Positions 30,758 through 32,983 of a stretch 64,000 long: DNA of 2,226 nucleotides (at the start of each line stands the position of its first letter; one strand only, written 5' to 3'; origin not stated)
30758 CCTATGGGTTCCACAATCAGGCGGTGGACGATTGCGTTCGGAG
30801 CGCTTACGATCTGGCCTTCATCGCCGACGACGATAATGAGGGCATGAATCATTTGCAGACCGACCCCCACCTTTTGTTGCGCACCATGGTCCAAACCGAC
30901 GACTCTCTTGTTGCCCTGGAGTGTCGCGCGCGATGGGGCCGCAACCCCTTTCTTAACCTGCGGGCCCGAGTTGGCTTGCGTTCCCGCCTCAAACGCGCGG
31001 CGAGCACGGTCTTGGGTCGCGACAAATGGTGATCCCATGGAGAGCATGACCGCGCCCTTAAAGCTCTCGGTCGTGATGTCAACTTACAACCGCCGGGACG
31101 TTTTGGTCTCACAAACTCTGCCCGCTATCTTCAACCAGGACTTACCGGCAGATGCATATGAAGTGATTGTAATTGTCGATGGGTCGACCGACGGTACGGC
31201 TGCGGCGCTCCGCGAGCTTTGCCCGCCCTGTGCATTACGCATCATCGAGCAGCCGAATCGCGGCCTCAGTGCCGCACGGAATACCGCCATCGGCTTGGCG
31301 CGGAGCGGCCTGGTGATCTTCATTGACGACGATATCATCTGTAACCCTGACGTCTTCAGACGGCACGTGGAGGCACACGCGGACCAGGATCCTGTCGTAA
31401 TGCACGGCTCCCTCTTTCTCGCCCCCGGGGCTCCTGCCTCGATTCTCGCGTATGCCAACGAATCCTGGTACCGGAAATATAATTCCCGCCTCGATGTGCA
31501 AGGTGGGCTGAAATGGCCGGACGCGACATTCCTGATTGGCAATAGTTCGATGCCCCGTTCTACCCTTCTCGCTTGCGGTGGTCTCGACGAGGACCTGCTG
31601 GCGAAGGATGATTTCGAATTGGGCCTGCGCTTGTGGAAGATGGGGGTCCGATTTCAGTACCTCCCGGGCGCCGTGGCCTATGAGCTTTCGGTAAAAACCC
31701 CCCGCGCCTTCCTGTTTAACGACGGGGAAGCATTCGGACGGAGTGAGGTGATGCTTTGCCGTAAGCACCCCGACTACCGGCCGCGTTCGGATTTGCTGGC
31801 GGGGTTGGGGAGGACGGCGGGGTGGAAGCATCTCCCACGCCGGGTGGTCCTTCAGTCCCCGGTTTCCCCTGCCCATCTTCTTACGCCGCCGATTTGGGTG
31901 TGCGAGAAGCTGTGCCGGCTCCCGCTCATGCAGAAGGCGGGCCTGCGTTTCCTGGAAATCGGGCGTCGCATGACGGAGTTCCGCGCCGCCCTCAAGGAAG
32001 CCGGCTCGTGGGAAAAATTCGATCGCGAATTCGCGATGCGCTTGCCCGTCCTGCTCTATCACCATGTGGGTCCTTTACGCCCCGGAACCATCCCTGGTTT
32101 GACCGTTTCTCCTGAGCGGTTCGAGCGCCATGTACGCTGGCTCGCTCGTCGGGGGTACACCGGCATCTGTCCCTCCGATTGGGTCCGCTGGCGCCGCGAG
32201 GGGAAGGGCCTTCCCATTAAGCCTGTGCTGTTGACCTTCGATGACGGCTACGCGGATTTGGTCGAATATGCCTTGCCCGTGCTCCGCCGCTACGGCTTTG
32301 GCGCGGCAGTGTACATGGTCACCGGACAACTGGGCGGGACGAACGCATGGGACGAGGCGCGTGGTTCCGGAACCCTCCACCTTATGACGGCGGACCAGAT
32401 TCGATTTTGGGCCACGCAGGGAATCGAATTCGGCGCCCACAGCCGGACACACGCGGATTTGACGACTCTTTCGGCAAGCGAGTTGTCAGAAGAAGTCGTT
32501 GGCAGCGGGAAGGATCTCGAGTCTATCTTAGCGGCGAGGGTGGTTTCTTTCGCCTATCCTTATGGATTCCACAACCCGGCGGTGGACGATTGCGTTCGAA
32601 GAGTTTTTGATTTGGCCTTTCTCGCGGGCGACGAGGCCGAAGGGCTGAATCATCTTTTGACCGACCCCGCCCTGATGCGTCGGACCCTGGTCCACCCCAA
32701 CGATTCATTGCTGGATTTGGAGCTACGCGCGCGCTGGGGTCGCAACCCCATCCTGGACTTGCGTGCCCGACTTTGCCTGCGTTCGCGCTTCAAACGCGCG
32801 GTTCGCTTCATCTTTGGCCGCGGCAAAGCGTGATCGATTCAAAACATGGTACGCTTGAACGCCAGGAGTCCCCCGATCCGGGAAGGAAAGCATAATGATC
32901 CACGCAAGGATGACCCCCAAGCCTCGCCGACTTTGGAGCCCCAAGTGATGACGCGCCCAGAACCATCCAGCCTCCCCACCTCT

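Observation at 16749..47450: About eleven GT-C-like membrane glycosyltransferase candidates packed into one 31-kb envelope-glycan island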

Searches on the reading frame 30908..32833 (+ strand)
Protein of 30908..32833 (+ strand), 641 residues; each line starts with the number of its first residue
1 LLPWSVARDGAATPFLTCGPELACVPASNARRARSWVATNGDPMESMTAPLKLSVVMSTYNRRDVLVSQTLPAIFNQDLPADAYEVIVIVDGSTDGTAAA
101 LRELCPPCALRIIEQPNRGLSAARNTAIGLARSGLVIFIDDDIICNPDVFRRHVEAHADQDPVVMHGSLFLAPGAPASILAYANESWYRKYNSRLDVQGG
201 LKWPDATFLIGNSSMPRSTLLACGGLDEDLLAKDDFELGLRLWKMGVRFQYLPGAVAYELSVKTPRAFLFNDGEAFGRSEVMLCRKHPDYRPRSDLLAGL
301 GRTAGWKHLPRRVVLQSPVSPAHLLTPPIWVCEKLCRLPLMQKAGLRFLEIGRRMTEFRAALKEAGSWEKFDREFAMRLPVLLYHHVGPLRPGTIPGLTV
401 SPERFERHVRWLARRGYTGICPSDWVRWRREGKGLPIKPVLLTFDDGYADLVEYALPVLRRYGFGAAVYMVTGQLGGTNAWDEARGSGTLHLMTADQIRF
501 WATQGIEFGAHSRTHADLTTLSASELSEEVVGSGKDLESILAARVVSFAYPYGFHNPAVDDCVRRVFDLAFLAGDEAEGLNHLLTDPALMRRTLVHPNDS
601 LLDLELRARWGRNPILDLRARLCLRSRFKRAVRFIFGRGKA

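Call 4: search_protein_families(library=pfam, proteins=[window:30908-32833:+], max_evalue=0.01)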
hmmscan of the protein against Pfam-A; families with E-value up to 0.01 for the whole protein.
window:30908-32833:+ (641 aa): 5 families
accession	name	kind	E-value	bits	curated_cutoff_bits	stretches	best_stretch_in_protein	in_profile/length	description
PF00535.33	Glycos_transf_2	-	7e-25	88.3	23.3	1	54-205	1-151/168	Glycosyl transferase family 2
PF01522.26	Polysacc_deac_1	-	3.5e-21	75.9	23.1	1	436-561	5-114/124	Polysaccharide deacetylase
PF13641.12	Glyco_tranf_2_3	-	7.4e-16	59.3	27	1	53-267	3-219/230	Glycosyltransferase like family 2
PF10111.15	Glyco_tranf_2_2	-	8.2e-10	39.1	27.3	1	81-264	27-221/276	Glycosyltransferase like family 2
PF13632.12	Glyco_trans_2_3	-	4.4e-05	23.8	27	1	136-269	2-133/198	Glycosyl transferase family group 2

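Call 50: search_protein_families(library=ncbifam, proteins=[window:30908-32833:+], max_evalue=0.0001)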
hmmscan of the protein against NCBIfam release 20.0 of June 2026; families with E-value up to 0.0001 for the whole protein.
window:30908-32833:+ (641 aa): 16 families
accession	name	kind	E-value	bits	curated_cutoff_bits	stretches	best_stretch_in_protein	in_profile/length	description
NF041875.1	EPS_EpsD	equivalog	3.3e-52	177.9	370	1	53-376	1-321/325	exopolysaccharide biosynthesis glycosyltransferase EpsD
TIGR03965.1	mycofact_glyco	equivalog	8.7e-20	71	280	1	50-294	73-314/467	mycofactocin biosynthesis glycosyltransferase MftF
TIGR03938.2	deacetyl_PgaB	equivalog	4.3e-17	61.6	321.9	1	380-513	4-143/621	poly-beta-1,6-N-acetyl-D-glucosamine N-deacetylase PgaB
NF007482.0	PRK10073.1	equivalog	4.9e-14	52.1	423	1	49-159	4-112/334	glycosyltransferase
TIGR03933.1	PIA_icaB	equivalog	2.2e-11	43.7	248.35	1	399-558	34-194/245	intercellular adhesin biosynthesis polysaccharide N-deacetylase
TIGR03937.1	PgaC_IcaA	equivalog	3.9e-11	42.5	422.3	1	50-155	44-148/407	poly-beta-1,6-N-acetyl-D-glucosamine synthase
NF038299.1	EPS_HpsN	equivalog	1.2e-10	40.8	425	1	52-163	2-112/317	hormogonium polysaccharide biosynthesis glycosyltransferase HpsN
NF038302.1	EPS_HpsE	equivalog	6.2e-10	38.5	300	1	52-150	2-104/307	hormogonium polysaccharide biosynthesis glycosyltransferase HpsE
NF041394.1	GtaseAglG_Halo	equivalog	8.5e-10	38.4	440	1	52-169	2-119/304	glucosyl-dolichyl phosphate glucuronosyltransferase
NF011177.0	PRK14582.1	equivalog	4.2e-09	35.2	923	1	398-475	67-143/671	poly-beta-1,6-N-acetyl-D-glucosamine N-deacetylase PgaB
TIGR04009.1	wcaE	equivalog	2.5e-08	33.5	369.2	1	53-189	3-139/248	colanic acid biosynthesis glycosyltransferase WcaE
NF047683.1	TeichurnBiosyTuaG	equivalog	6.9e-07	29.1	400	1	52-155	7-109/252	teichuronic acid biosynthesis protein TuaG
NF050050.1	ProtGlycPglI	equivalog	1.1e-06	28.3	500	1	52-142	3-93/306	GalNAc(5)-diNAcBac-PP-undecaprenol beta-1,3-glucosyltransferase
NF011176.0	PRK14581.1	equivalog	3.7e-06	25.4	1091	1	404-472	73-141/673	poly-beta-1,6-N-acetyl-D-glucosamine N-deacetylase PgaB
NF050820.1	PolSacchBiosHfsH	equivalog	5.7e-06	26.2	400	1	440-553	36-141/249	oligosaccharide deacetylase HfsH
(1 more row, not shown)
